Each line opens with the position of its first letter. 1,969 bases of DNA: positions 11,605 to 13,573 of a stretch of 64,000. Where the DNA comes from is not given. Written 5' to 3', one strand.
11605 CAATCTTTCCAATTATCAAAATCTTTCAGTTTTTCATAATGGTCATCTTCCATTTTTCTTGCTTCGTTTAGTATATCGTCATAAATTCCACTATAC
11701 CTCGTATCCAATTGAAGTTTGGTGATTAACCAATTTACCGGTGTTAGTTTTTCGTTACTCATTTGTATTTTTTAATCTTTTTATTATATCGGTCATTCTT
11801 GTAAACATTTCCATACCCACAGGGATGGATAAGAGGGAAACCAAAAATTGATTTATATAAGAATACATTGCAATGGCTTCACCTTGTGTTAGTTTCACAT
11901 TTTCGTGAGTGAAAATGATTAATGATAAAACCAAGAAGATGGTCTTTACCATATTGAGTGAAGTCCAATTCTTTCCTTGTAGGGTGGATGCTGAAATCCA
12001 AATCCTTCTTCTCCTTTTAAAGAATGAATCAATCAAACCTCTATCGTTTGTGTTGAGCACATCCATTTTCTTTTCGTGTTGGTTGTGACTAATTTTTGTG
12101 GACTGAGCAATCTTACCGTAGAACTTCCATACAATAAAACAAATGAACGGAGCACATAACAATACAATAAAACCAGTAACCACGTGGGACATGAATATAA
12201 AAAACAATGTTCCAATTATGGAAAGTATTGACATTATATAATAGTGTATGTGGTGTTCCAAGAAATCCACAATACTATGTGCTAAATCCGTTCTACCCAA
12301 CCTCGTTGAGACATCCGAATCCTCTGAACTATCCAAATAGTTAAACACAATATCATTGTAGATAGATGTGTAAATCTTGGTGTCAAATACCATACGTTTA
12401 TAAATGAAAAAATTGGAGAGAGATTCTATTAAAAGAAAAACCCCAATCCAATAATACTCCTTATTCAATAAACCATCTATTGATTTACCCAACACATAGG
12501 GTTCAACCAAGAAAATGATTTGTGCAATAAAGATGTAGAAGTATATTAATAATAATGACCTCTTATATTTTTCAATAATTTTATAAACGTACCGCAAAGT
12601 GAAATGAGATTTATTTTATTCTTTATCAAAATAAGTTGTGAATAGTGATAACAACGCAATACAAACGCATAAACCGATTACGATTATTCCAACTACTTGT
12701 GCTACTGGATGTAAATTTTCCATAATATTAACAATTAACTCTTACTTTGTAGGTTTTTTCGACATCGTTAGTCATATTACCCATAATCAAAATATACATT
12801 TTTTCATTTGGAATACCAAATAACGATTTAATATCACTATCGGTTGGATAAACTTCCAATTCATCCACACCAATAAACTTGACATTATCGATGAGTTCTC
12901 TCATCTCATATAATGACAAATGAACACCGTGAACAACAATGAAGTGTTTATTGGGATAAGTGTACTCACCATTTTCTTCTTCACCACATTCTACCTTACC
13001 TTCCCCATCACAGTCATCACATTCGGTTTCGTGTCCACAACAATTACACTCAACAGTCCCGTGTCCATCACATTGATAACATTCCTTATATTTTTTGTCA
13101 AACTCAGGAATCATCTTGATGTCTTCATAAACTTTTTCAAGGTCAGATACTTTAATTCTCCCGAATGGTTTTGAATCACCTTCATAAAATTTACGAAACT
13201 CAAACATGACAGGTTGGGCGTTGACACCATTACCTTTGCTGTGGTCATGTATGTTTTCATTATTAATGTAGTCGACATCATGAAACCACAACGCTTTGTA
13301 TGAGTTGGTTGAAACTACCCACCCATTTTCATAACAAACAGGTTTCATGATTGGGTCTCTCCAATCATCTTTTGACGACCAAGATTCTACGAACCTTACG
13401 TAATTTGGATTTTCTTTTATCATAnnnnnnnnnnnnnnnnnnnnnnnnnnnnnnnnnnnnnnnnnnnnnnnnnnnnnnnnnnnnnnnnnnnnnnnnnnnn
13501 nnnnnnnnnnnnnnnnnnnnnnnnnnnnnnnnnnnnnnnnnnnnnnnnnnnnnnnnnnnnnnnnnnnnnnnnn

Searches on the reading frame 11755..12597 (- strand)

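Call 23: search_protein_families(library=phrogs, proteins=[window:11755-12597:-], max_evalue=0.001)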
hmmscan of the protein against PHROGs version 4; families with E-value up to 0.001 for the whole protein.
window:11755-12597:- (280 aa): 1 family
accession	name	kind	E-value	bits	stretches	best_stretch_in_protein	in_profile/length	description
phrog_2392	-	moron, auxiliary metabolic gene and host takeover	3.7e-08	33.1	1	1-181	149-343/726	ABC transporter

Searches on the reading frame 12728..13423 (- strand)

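Call 23: search_protein_families(library=phrogs, proteins=[window:12728-13423:-], max_evalue=0.001)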
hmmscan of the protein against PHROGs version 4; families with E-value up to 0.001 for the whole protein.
window:12728-13423:- (231 aa): 3 families
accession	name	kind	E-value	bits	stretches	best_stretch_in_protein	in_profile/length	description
phrog_20807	-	unknown function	1.7e-06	28.7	1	10-204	8-198/222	-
phrog_37414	-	unknown function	0.00039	21.2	0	112-145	97-128/204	-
phrog_8897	-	unknown function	0.00054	21.4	1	108-145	79-116/119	-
